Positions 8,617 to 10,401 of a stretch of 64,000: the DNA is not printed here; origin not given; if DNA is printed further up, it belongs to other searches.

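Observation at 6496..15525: Nine-gene, translationally coupled operon embedding pcaHG among enzymes that do not belong to the beta-ketoadipate pathway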

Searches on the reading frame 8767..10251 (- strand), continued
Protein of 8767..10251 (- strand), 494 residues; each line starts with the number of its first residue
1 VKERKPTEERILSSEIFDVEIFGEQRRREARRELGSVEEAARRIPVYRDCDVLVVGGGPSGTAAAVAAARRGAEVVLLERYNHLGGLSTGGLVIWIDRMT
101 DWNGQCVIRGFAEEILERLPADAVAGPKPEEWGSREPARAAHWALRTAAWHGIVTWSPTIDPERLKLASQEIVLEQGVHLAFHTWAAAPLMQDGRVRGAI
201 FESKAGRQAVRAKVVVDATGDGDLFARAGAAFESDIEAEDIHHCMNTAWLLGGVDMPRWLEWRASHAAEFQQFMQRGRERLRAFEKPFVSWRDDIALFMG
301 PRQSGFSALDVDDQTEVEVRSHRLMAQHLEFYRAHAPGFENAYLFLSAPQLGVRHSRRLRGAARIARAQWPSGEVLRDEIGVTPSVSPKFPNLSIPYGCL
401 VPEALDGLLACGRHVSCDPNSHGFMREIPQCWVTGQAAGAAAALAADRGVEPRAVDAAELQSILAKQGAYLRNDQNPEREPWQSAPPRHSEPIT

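Call 28: find_homologous_proteins(query=window:8770-10251:-, max_evalue=1e-10)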
Query window:8770-10251:- (494 aa): 5846 proteins with E <= 1e-10 among 8000 candidates; the best 120 are listed.
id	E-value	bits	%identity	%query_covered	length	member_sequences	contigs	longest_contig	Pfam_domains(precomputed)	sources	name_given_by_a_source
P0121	0.0e+0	1127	100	100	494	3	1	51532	PF01946.24,PF01266.31,PF13450.13,PF00890.31,PF03486.21,PF01134.29,PF12831.14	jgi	-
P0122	3.2e-289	978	86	100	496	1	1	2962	PF01946.24,PF13450.13,PF01262.28,PF01134.29,PF12831.14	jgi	jgi:FAD dependent oxidoreductase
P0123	1.4e-264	897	82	96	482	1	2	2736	PF01946.24,PF01266.31,PF13450.13,PF00890.31,PF01134.29,PF12831.14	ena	-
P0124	1.2e-262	890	81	96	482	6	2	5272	PF01946.24,PF01266.31,PF13450.13,PF00890.31,PF01134.29,PF12831.14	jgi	jgi:2-polyprenyl-6-methoxyphenol hydroxylase-like FAD-dependent oxidoreductase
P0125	2.9e-262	889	80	96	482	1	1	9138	PF01946.24,PF13450.13,PF00890.31,PF01134.29,PF12831.14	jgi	jgi:2-polyprenyl-6-methoxyphenol hydroxylase-like FAD-dependent oxidoreductase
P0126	1.2e-261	887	81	96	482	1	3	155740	PF01946.24,PF01266.31,PF13450.13,PF00890.31,PF01134.29,PF12831.14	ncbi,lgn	ncbi:MAG TPA: FAD-dependent oxidoreductase [Burkholderiales bacterium]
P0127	2.4e-261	886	81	96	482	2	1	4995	PF01946.24,PF01266.31,PF13450.13,PF00890.31,PF03486.21,PF01134.29,PF12831.14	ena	-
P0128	6.5e-261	885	79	96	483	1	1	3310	PF01946.24,PF01266.31,PF13450.13,PF00890.31,PF01134.29,PF12831.14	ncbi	-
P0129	1.2e-260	884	78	100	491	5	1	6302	PF01946.24,PF01266.31,PF13450.13,PF00890.31,PF03486.21,PF01134.29,PF12831.14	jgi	jgi:hypothetical protein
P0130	1.5e-260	883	80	96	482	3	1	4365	PF01946.24,PF01266.31,PF13450.13,PF00890.31,PF01134.29,PF12831.14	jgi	jgi:hypothetical protein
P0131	5.7e-260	882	79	96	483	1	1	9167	PF01946.24,PF01266.31,PF13450.13,PF00890.31,PF01134.29,PF12831.14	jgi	jgi:hypothetical protein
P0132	2.4e-259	880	80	96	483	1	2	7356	PF01946.24,PF01266.31,PF13450.13,PF00890.31,PF01134.29,PF12831.14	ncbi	-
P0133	3.0e-259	879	80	96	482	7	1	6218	PF01946.24,PF01266.31,PF13450.13,PF00890.31,PF03486.21,PF01134.29,PF12831.14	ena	-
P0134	3.5e-259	879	80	96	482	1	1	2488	PF01946.24,PF13450.13,PF00890.31,PF01134.29,PF12831.14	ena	-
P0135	4.2e-258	875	79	96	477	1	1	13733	PF01946.24,PF01266.31,PF13450.13,PF00890.31,PF01134.29,PF01494.26,PF12831.14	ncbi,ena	-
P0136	5.8e-258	875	79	96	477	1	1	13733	PF01946.24,PF01266.31,PF13450.13,PF00890.31,PF01134.29,PF01494.26,PF12831.14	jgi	jgi:hypothetical protein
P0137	5.8e-258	875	79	99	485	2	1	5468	PF01946.24,PF01266.31,PF13450.13,PF00890.31,PF07992.21,PF01134.29,PF12831.14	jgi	jgi:hypothetical protein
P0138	3.8e-257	872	80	96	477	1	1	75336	PF01946.24,PF01266.31,PF13450.13,PF00890.31,PF01134.29,PF01494.26,PF12831.14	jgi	jgi:2-polyprenyl-6-methoxyphenol hydroxylase-like FAD-dependent oxidoreductase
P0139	5.8e-257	872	79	96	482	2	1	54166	PF01946.24,PF01266.31,PF13450.13,PF00890.31,PF01134.29,PF12831.14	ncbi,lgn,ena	-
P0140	7.9e-257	871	78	99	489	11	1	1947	PF01946.24,PF01266.31,PF13450.13,PF00890.31,PF01134.29,PF12831.14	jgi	jgi:FAD dependent oxidoreductase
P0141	1.1e-256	871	78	96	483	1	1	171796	PF01946.24,PF01266.31,PF13450.13,PF00890.31,PF01134.29,PF12831.14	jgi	jgi:hypothetical protein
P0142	1.8e-256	870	77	99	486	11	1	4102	PF01946.24,PF01266.31,PF13450.13,PF00890.31,PF01134.29,PF12831.14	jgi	-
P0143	1.8e-256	870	79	96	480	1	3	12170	PF01946.24,PF01266.31,PF13450.13,PF00890.31,PF01134.29,PF12831.14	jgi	jgi:hypothetical protein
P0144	4.2e-256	869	79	96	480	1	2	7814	PF01946.24,PF01266.31,PF13450.13,PF00890.31,PF01134.29,PF12831.14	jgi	jgi:hypothetical protein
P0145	4.5e-256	869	81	95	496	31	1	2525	PF01946.24,PF01266.31,PF13450.13,PF00890.31,PF01134.29,PF12831.14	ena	-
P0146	1.1e-255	867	78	99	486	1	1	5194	PF01946.24,PF01266.31,PF13450.13,PF00890.31,PF01134.29,PF12831.14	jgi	jgi:hypothetical protein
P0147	1.2e-255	867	78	96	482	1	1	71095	PF01946.24,PF01266.31,PF13450.13,PF00890.31,PF01134.29,PF12831.14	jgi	jgi:hypothetical protein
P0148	1.3e-255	867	79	96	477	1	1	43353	PF01946.24,PF01266.31,PF13450.13,PF00890.31,PF01134.29,PF12831.14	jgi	jgi:2-polyprenyl-6-methoxyphenol hydroxylase-like FAD-dependent oxidoreductase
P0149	6.0e-255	865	79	96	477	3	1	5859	PF01946.24,PF01266.31,PF13450.13,PF00890.31,PF01134.29,PF12831.14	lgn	-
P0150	6.2e-255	865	79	96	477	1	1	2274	PF01946.24,PF01266.31,PF13450.13,PF00890.31,PF01134.29,PF12831.14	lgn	-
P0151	1.2e-254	864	76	100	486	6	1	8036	PF01946.24,PF13450.13,PF00890.31,PF01134.29,PF12831.14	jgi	-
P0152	2.0e-254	863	77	99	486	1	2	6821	PF01946.24,PF01266.31,PF13450.13,PF00890.31,PF01134.29,PF12831.14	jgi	jgi:hypothetical protein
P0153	3.9e-254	862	81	94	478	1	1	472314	PF01946.24,PF01266.31,PF13450.13,PF00890.31,PF01134.29,PF12831.14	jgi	jgi:2-polyprenyl-6-methoxyphenol hydroxylase-like FAD-dependent oxidoreductase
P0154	4.6e-254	862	77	99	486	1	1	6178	PF01946.24,PF13450.13,PF00890.31,PF12831.14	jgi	jgi:hypothetical protein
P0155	6.0e-254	862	79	96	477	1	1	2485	PF01946.24,PF01266.31,PF13450.13,PF00890.31,PF01134.29,PF12831.14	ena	-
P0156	6.4e-254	862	79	96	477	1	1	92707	PF01946.24,PF01266.31,PF13450.13,PF00890.31,PF01134.29,PF12831.14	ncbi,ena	-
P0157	6.4e-254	862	77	100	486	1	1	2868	PF01946.24,PF01266.31,PF13450.13,PF00890.31,PF03486.21,PF01134.29,PF12831.14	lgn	-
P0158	7.7e-254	861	78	96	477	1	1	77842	PF01946.24,PF01266.31,PF13450.13,PF00890.31,PF01134.29,PF12831.14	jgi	jgi:2-polyprenyl-6-methoxyphenol hydroxylase-like FAD-dependent oxidoreductase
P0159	8.8e-254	861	79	96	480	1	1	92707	PF01946.24,PF01266.31,PF13450.13,PF00890.31,PF01134.29,PF12831.14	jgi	jgi:hypothetical protein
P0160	9.2e-254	861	81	96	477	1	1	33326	PF01946.24,PF13450.13,PF00890.31,PF01134.29,PF12831.14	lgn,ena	-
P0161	1.1e-253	861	78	96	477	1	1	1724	PF01946.24,PF13450.13,PF00890.31,PF01134.29,PF12831.14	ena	-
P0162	1.2e-253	861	79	96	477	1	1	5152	PF01946.24,PF01266.31,PF13450.13,PF00890.31,PF01134.29,PF12831.14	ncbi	-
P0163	1.4e-253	861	80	96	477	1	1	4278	PF01946.24,PF01266.31,PF13450.13,PF00890.31,PF01134.29,PF12831.14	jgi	jgi:2-polyprenyl-6-methoxyphenol hydroxylase-like FAD-dependent oxidoreductase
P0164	1.4e-253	861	77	99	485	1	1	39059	PF01946.24,PF01266.31,PF13450.13,PF00890.31,PF01134.29,PF12831.14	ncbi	-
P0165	1.7e-253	860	80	96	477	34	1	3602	PF01946.24,PF01266.31,PF13450.13,PF00890.31,PF01134.29,PF12831.14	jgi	-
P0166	2.4e-253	860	78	96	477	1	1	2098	PF01946.24,PF13450.13,PF00890.31,PF01134.29,PF01494.26,PF12831.14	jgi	jgi:hypothetical protein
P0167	2.5e-253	860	79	96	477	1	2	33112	PF01946.24,PF13450.13,PF00890.31,PF01134.29,PF12831.14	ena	-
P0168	3.9e-253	859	79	96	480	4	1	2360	PF01946.24,PF01266.31,PF13450.13,PF00890.31,PF01134.29,PF12831.14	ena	-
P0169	5.1e-253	859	78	99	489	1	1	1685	PF01946.24,PF01266.31,PF13450.13,PF00890.31,PF01134.29,PF12831.14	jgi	-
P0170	6.7e-253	858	79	96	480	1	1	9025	PF01946.24,PF01266.31,PF13450.13,PF00890.31,PF01134.29,PF12831.14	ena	-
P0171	9.5e-253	858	79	95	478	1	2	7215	PF01946.24,PF01266.31,PF13450.13,PF00890.31,PF01134.29,PF12831.14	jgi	-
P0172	1.2e-252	857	79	95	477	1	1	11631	PF01946.24,PF01266.31,PF13450.13,PF00890.31,PF01134.29,PF12831.14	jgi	jgi:hypothetical protein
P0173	1.4e-252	857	79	96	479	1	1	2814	PF01946.24,PF01266.31,PF13450.13,PF00890.31,PF03486.21,PF01134.29,PF12831.14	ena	-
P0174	1.6e-252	857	78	96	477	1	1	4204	PF01946.24,PF01266.31,PF13450.13,PF00890.31,PF01134.29,PF12831.14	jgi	jgi:hypothetical protein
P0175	2.9e-252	856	80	95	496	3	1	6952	PF01946.24,PF01266.31,PF13450.13,PF00890.31,PF01134.29,PF12831.14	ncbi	-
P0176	3.5e-252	856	78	96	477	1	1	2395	PF01946.24,PF01266.31,PF13450.13,PF00890.31,PF01134.29,PF12831.14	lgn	-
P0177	4.9e-252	855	77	99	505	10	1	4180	PF01946.24,PF13450.13,PF00890.31,PF01134.29,PF12831.14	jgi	jgi:2-polyprenyl-6-methoxyphenol hydroxylase-like FAD-dependent oxidoreductase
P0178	5.5e-252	855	78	96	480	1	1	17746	PF01946.24,PF01266.31,PF13450.13,PF00890.31,PF01134.29,PF12831.14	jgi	jgi:hypothetical protein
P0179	6.1e-252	855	78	96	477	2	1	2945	PF01946.24,PF01266.31,PF13450.13,PF00890.31,PF01134.29,PF01494.26,PF12831.14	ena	-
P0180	7.9e-252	855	79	95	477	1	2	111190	PF01946.24,PF01266.31,PF13450.13,PF00890.31,PF01134.29,PF12831.14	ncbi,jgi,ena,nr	ncbi:MAG TPA: FAD-dependent oxidoreductase [Burkholderiales bacterium]|nr:FAD-dependent oxidoreducta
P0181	1.4e-251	854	78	96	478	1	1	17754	PF01946.24,PF01266.31,PF13450.13,PF01134.29,PF12831.14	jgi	jgi:hypothetical protein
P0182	1.5e-251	854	78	96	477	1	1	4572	PF01946.24,PF01266.31,PF13450.13,PF00890.31,PF12831.14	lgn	-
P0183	1.6e-251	854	77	96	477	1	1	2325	PF01946.24,PF01266.31,PF13450.13,PF00890.31,PF01134.29,PF12831.14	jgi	jgi:2-polyprenyl-6-methoxyphenol hydroxylase-like FAD-dependent oxidoreductase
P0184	3.7e-251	853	78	96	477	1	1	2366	PF01946.24,PF01266.31,PF13450.13,PF00890.31,PF01134.29,PF12831.14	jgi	jgi:FAD dependent oxidoreductase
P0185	3.9e-251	852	78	96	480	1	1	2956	PF01946.24,PF01266.31,PF13450.13,PF00890.31,PF01134.29,PF12831.14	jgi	-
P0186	4.1e-251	852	78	96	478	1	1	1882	PF01946.24,PF01266.31,PF13450.13,PF00890.31,PF01134.29,PF12831.14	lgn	-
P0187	4.4e-251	852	78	96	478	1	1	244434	PF01946.24,PF01266.31,PF13450.13,PF01134.29,PF12831.14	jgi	jgi:hypothetical protein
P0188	4.9e-251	852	78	96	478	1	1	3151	PF01946.24,PF01266.31,PF13450.13,PF00890.31,PF01134.29,PF12831.14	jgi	jgi:2-polyprenyl-6-methoxyphenol hydroxylase-like FAD-dependent oxidoreductase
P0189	5.2e-251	852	78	96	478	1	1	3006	PF01946.24,PF01266.31,PF13450.13,PF00890.31,PF01134.29,PF12831.14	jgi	jgi:hypothetical protein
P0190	5.3e-251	852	78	96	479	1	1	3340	PF01946.24,PF13450.13,PF00890.31,PF01134.29,PF12831.14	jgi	jgi:hypothetical protein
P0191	5.4e-251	852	78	95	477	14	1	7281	PF01946.24,PF01266.31,PF13450.13,PF00890.31,PF01134.29,PF01494.26,PF12831.14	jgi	-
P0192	6.4e-251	852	79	94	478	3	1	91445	PF01946.24,PF01266.31,PF13450.13,PF00890.31,PF01134.29,PF12831.14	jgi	jgi:2-polyprenyl-6-methoxyphenol hydroxylase-like FAD-dependent oxidoreductase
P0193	8.3e-251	851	78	96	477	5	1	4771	PF01946.24,PF01266.31,PF13450.13,PF00890.31,PF01134.29,PF12831.14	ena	-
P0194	1.0e-250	851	78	96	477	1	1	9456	PF01946.24,PF01266.31,PF13450.13,PF00890.31,PF01134.29,PF01494.26,PF12831.14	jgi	-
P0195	1.1e-250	851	79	94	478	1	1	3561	PF01946.24,PF01266.31,PF13450.13,PF00890.31,PF01134.29,PF12831.14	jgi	jgi:hypothetical protein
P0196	1.2e-250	851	78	96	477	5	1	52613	PF01946.24,PF01266.31,PF13450.13,PF00890.31,PF01134.29,PF12831.14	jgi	jgi:hypothetical protein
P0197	1.2e-250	851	78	96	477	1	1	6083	PF01946.24,PF01266.31,PF13450.13,PF00890.31,PF01134.29,PF12831.14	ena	-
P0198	1.3e-250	851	78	96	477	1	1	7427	PF01946.24,PF01266.31,PF13450.13,PF00890.31,PF01134.29,PF12831.14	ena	-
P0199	1.3e-250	851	78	96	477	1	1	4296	PF01946.24,PF13450.13,PF00890.31,PF03486.21,PF01134.29,PF12831.14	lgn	-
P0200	1.4e-250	851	79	94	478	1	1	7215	PF01946.24,PF01266.31,PF13450.13,PF00890.31,PF01134.29,PF12831.14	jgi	jgi:hypothetical protein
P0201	1.6e-250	850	79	94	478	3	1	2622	PF01946.24,PF01266.31,PF13450.13,PF00890.31,PF01134.29,PF12831.14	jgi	-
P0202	1.8e-250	850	79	95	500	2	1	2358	PF13450.13,PF00890.31,PF12831.14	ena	-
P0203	1.9e-250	850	79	95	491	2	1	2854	PF01946.24,PF01266.31,PF13450.13,PF00890.31,PF01134.29,PF12831.14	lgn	-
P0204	2.4e-250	850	78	96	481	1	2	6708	PF01946.24,PF13450.13,PF00890.31,PF12831.14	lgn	-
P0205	2.5e-250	850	77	96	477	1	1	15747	PF01946.24,PF01266.31,PF13450.13,PF00890.31,PF01134.29,PF12831.14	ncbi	-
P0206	2.7e-250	850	78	96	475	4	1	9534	PF01946.24,PF13450.13,PF00890.31,PF12831.14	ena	-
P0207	3.6e-250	849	78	96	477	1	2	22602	PF01946.24,PF13450.13,PF00890.31,PF01134.29,PF12831.14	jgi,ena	jgi:hypothetical protein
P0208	3.7e-250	849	78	96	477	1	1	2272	PF01946.24,PF01266.31,PF13450.13,PF00890.31,PF01134.29,PF12831.14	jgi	jgi:hypothetical protein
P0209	3.7e-250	849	78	96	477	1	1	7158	PF01946.24,PF13450.13,PF00890.31,PF01134.29,PF12831.14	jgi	jgi:hypothetical protein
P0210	4.2e-250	849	77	95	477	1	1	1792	PF01946.24,PF13450.13,PF00890.31,PF01134.29,PF12831.14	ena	-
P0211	4.2e-250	849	79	92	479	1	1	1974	PF01946.24,PF01266.31,PF13450.13,PF00890.31,PF01134.29,PF12831.14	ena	-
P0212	5.3e-250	849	78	95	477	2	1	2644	PF01946.24,PF01266.31,PF13450.13,PF00890.31,PF01134.29,PF12831.14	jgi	-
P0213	6.4e-250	848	78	95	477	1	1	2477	PF01946.24,PF01266.31,PF13450.13,PF00890.31,PF01134.29,PF12831.14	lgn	-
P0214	1.1e-249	848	79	95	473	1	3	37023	PF01946.24,PF01266.31,PF13450.13,PF00890.31,PF01134.29,PF12831.14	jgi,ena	jgi:hypothetical protein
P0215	1.2e-249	848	79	94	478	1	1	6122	PF01946.24,PF01266.31,PF13450.13,PF00890.31,PF01134.29,PF12831.14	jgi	jgi:2-polyprenyl-6-methoxyphenol hydroxylase-like FAD-dependent oxidoreductase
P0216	1.3e-249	847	78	95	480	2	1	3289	PF01946.24,PF01266.31,PF13450.13,PF00890.31,PF03486.21,PF01134.29,PF12831.14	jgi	jgi:FAD dependent oxidoreductase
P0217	1.3e-249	847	77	96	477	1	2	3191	PF01946.24,PF01266.31,PF13450.13,PF00890.31,PF01134.29,PF12831.14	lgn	-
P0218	1.6e-249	847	78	96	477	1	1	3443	PF01946.24,PF01266.31,PF13450.13,PF00890.31,PF01134.29,PF12831.14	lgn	-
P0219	1.7e-249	847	77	96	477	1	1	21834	PF01946.24,PF01266.31,PF13450.13,PF00890.31,PF01134.29,PF12831.14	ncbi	-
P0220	2.0e-249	847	79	94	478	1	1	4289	PF01946.24,PF01266.31,PF13450.13,PF00890.31,PF01134.29,PF12831.14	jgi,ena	-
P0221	2.1e-249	847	76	100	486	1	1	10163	PF01946.24,PF01266.31,PF13450.13,PF00890.31,PF01134.29,PF12831.14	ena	-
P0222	2.2e-249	847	76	99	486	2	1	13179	PF01946.24,PF01266.31,PF13450.13,PF00890.31,PF03486.21,PF01134.29,PF01494.26,PF12831.14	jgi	jgi:hypothetical protein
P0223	2.4e-249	847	77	96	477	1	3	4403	PF01946.24,PF01266.31,PF13450.13,PF00890.31,PF01134.29,PF12831.14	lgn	-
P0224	2.5e-249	847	79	96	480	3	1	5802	PF01946.24,PF01266.31,PF13450.13,PF00890.31,PF01134.29,PF12831.14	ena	-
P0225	3.6e-249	846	78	96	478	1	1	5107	PF01946.24,PF01266.31,PF13450.13,PF00890.31,PF01134.29,PF01494.26,PF12831.14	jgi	-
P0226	3.8e-249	846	77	96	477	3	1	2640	PF01946.24,PF01266.31,PF13450.13,PF00890.31,PF01134.29,PF12831.14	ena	-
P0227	4.0e-249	846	77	96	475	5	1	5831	PF01946.24,PF01266.31,PF13450.13,PF00890.31,PF03486.21,PF01134.29,PF12831.14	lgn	-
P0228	5.4e-249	845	77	96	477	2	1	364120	PF01946.24,PF01266.31,PF13450.13,PF00890.31,PF01134.29,PF12831.14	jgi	jgi:2-polyprenyl-6-methoxyphenol hydroxylase-like FAD-dependent oxidoreductase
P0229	7.1e-249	845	78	95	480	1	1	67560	PF01946.24,PF13450.13,PF00890.31,PF01134.29,PF12831.14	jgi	jgi:hypothetical protein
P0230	1.2e-248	844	79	95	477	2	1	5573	PF01946.24,PF01266.31,PF13450.13,PF00890.31,PF01134.29,PF12831.14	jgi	-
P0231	1.4e-248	844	77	96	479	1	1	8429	PF01946.24,PF13450.13,PF00890.31,PF01134.29,PF12831.14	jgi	jgi:hypothetical protein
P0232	1.4e-248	844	77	96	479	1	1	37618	PF01946.24,PF13450.13,PF00890.31,PF01134.29,PF12831.14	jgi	jgi:hypothetical protein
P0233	2.4e-248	843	78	96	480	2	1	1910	PF01946.24,PF01266.31,PF13450.13,PF00890.31,PF01134.29,PF12831.14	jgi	-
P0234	2.5e-248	843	77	96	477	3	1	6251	PF01946.24,PF01266.31,PF13450.13,PF00890.31,PF01134.29,PF12831.14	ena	-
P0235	3.8e-248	843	79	95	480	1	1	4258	PF01946.24,PF01266.31,PF13450.13,PF00890.31,PF01134.29,PF12831.14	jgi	jgi:hypothetical protein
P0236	3.9e-248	843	77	96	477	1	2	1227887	PF01946.24,PF01266.31,PF13450.13,PF00890.31,PF01134.29,PF12831.14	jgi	jgi:FAD-dependent oxidoreductase family protein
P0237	6.7e-248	842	77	96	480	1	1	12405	PF01946.24,PF01266.31,PF13450.13,PF00890.31,PF01134.29,PF12831.14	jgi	jgi:hypothetical protein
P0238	6.7e-248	842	79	94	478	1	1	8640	PF01946.24,PF01266.31,PF13450.13,PF00890.31,PF01134.29,PF12831.14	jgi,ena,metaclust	metaclust:\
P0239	7.6e-248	842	77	96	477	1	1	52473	PF01946.24,PF01266.31,PF13450.13,PF00890.31,PF01134.29,PF12831.14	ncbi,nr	ncbi:MAG: FAD-dependent oxidoreductase [Candidatus Parcubacteria bacterium]|nr:FAD-dependent oxidore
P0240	9.4e-248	841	78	95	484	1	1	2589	PF01946.24,PF01266.31,PF13450.13,PF00890.31,PF01134.29,PF12831.14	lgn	-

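Call 56: predict_structure(alignment_id=A1)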
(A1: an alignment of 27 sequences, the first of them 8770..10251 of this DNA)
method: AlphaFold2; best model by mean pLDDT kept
length: 494 residues; sequences in the alignment: 27
mean_pLDDT: 44.2   pTM: 0.46
mean pLDDT of the five models: 44.2, 37.7, 35.7, 34.8, 34.6
residues with pLDDT >= 90: 0; 70-90: 52; 50-70: 116; < 50: 326
segments of 3 or more residues with pLDDT < 50: 1-30, 81-134, 136-166, 183-186, 220-254, 283-321, 342-433, 450-457, 466-494
pLDDT, mean of each block of 10 residues (from residue 1): 27 32 42 71 79 67 65 73 32 31 33 40 40 44 32 25 47 66 55 66 65 65 35 28 26 51 75 64 47 38 36 43 54 67 38 28 23 21 22 24 29 29 30 51 58 38 48 40 31 29
secondary structure, 60 per line:
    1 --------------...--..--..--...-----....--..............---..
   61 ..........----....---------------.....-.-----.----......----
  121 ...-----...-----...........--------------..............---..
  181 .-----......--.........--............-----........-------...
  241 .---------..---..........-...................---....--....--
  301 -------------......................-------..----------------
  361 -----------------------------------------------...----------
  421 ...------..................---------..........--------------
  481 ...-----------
elements in order: E36-39 E42-55 H59-70 E75-78 H94-98 H111-116 H137-147 H162-175 E179-181 E187-192 E195-203 E206-217 H223-230 H238-241 H256-265 H267-284 E289-292 E295-298 H314-335 E408-410 H430-447 H457-466
